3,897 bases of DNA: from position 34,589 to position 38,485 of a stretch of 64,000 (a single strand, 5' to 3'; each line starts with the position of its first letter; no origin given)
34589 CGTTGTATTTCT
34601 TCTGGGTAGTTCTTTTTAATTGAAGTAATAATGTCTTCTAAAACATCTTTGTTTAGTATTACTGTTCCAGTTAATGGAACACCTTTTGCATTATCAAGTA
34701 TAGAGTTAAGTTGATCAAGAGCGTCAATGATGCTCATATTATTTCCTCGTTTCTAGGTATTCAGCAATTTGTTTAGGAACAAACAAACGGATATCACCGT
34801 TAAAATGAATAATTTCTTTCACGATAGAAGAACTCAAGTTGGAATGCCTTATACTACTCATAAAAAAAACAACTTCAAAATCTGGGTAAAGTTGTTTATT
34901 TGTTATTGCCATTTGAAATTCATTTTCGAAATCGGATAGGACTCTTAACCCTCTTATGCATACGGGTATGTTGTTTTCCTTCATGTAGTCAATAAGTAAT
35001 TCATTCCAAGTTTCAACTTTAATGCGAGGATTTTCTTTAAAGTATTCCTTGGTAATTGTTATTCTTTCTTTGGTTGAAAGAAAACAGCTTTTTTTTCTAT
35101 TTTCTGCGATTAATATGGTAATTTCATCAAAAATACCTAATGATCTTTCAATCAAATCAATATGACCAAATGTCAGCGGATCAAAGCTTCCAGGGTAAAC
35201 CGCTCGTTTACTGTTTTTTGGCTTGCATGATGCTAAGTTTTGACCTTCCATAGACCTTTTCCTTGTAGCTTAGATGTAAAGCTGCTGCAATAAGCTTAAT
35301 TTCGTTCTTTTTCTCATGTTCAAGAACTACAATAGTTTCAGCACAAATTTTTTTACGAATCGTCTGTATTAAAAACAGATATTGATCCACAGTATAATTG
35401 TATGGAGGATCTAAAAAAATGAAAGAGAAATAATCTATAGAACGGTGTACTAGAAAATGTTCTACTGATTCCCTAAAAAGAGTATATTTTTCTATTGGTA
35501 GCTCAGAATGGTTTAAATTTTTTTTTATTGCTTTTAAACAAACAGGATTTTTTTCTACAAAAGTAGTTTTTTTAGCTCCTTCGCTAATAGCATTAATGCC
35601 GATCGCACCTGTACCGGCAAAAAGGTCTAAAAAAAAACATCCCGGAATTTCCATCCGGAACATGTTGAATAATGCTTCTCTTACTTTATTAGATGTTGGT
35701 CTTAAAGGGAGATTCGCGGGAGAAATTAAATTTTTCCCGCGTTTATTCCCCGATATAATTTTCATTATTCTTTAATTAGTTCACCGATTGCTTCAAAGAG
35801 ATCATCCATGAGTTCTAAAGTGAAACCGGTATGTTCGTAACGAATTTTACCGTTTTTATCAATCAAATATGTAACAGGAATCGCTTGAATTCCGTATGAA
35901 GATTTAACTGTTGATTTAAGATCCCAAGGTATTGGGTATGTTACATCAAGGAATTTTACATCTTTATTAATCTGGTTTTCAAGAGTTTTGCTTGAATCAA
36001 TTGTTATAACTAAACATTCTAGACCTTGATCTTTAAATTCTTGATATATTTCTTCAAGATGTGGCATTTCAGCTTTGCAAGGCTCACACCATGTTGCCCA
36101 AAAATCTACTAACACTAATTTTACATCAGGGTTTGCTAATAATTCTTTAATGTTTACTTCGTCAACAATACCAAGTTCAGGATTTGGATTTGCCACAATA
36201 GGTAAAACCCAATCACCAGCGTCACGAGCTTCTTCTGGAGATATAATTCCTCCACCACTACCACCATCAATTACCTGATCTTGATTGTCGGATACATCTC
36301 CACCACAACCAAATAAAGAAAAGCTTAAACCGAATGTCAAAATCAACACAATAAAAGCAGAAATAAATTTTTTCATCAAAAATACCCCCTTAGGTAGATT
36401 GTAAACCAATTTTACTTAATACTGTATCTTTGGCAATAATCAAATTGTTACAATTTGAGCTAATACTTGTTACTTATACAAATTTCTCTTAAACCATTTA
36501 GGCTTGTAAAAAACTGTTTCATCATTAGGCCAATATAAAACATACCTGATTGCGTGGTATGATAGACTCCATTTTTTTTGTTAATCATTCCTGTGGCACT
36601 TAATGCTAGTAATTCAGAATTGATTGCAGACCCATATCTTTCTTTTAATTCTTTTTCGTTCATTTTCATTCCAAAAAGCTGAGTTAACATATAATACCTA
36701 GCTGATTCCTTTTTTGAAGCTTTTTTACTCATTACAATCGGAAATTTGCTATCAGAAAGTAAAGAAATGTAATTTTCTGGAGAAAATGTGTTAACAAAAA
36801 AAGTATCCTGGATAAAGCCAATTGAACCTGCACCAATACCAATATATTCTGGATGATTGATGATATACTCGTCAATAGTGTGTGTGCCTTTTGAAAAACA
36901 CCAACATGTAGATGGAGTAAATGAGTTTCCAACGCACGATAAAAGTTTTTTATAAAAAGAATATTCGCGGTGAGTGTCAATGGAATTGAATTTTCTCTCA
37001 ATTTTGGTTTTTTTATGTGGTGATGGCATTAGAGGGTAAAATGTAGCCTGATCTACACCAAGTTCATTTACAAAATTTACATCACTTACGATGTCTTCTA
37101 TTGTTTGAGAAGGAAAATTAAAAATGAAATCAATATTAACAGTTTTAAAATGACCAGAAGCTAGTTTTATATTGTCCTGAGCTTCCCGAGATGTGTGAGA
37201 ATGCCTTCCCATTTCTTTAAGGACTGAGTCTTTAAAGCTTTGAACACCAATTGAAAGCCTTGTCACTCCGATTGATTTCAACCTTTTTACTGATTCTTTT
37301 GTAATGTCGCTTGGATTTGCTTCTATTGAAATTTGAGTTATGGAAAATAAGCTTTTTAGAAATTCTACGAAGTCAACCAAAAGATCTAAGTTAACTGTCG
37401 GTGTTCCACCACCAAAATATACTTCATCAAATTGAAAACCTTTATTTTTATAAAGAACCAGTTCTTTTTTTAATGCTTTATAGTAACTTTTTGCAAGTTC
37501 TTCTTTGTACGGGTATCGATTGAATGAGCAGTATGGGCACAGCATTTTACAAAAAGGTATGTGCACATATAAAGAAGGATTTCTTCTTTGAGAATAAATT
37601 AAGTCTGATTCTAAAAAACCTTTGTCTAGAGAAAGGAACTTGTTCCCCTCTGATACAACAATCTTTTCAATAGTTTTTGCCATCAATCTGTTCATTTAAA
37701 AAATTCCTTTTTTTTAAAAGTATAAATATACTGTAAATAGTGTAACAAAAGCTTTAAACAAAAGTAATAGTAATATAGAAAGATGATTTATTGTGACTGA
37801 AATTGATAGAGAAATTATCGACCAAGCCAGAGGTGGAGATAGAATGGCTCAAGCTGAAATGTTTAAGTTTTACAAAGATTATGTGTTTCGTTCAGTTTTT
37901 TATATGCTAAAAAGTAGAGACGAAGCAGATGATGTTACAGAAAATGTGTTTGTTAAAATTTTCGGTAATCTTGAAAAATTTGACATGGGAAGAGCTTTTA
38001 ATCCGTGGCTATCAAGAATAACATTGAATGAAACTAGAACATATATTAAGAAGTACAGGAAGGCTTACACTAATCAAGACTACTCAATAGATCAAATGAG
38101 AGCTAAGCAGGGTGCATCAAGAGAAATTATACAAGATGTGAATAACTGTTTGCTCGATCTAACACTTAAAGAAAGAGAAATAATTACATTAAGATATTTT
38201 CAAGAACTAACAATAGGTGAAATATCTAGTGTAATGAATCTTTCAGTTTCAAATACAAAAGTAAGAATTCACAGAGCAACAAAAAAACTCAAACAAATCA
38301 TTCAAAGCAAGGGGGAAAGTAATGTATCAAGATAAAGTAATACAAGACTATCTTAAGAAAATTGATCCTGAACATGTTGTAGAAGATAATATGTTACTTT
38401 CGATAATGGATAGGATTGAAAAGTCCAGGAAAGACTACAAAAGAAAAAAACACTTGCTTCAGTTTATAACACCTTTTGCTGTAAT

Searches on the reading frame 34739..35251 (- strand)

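Call 53: search_protein_families(library=pfam, proteins=[window:34739-35251:-], max_evalue=0.001)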
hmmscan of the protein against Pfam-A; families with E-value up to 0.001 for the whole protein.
window:34739-35251:- (170 aa): 1 family
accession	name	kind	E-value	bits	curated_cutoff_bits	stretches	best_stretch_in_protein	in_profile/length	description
PF01467.32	CTP_transf_like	-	7.5e-23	81.6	21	1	18-146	1-132/133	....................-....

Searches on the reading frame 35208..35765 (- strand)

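Call 53: search_protein_families(library=pfam, proteins=[window:35208-35765:-], max_evalue=0.001)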
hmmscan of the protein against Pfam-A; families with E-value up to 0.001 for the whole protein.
window:35208-35765:- (185 aa): 2 families
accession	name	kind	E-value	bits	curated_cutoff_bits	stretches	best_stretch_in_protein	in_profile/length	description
PF03602.21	Cons_hypoth95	-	2.8e-41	141.6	24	1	1-180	1-181/182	Conserved hypothetical protein 95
PF05175.20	MTS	-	0.0006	19.9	23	1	45-134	35-120/170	Methyltransferase small domain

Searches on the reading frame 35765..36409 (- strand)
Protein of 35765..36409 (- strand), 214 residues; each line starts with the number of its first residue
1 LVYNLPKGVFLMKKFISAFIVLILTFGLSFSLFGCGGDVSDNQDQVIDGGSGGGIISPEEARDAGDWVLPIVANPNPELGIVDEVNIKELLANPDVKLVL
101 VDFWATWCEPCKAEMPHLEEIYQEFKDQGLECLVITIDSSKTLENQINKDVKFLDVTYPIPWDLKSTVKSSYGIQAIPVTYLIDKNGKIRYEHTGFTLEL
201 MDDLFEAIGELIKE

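Call 52: search_protein_families(library=pfam, proteins=[window:35765-36409:-], max_evalue=0.001)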
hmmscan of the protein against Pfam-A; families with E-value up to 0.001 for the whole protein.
window:35765-36409:- (214 aa): 5 families
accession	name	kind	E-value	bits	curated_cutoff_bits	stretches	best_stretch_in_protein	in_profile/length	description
PF00578.27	AhpC-TSA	-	7.6e-23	81.2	26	1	85-191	18-123/124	AhpC/TSA family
PF13905.12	Thioredoxin_8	-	9.3e-18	64.8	27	1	97-189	2-94/94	Thioredoxin-like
PF08534.16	Redoxin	-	1.3e-17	64.4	26.6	1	97-196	29-135/148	Redoxin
PF00085.26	Thioredoxin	-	4.5e-12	46.3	23.5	1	88-147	11-66/103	Thioredoxin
PF13098.12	Thioredoxin_2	-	8.1e-05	23.4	27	1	95-196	4-94/104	Thioredoxin-like domain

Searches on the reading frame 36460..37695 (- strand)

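Call 52: search_protein_families(library=pfam, proteins=[window:36460-37695:-], max_evalue=0.001)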
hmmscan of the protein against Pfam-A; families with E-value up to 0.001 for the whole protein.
window:36460-37695:- (411 aa): 1 family
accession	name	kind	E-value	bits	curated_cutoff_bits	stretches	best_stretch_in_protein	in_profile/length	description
PF04055.27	Radical_SAM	-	5.9e-27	95.3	29.5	1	43-208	1-165/166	Radical SAM superfamily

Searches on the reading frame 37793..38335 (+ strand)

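Call 52: search_protein_families(library=pfam, proteins=[window:37793-38335:+], max_evalue=0.001)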
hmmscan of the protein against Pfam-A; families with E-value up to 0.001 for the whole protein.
window:37793-38335:+ (180 aa): 5 families
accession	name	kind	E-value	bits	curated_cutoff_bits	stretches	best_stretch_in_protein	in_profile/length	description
PF08281.18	Sigma70_r4_2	-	2.7e-13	49.8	25.7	1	115-166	3-54/54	Sigma-70, region 4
PF04545.22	Sigma70_r4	-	3.2e-12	46.2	24.1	1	120-168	2-50/50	Sigma-70, region 4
PF04542.20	Sigma70_r2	-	2e-10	40.8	24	1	26-89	4-69/71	Sigma-70 region 2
PF07638.17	Sigma70_ECF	-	1.8e-06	28.4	21.1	1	7-168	6-181/185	ECF sigma factor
PF12645.13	HTH_16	-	0.00013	22.5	22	1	7-39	2-34/65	Helix-turn-helix domain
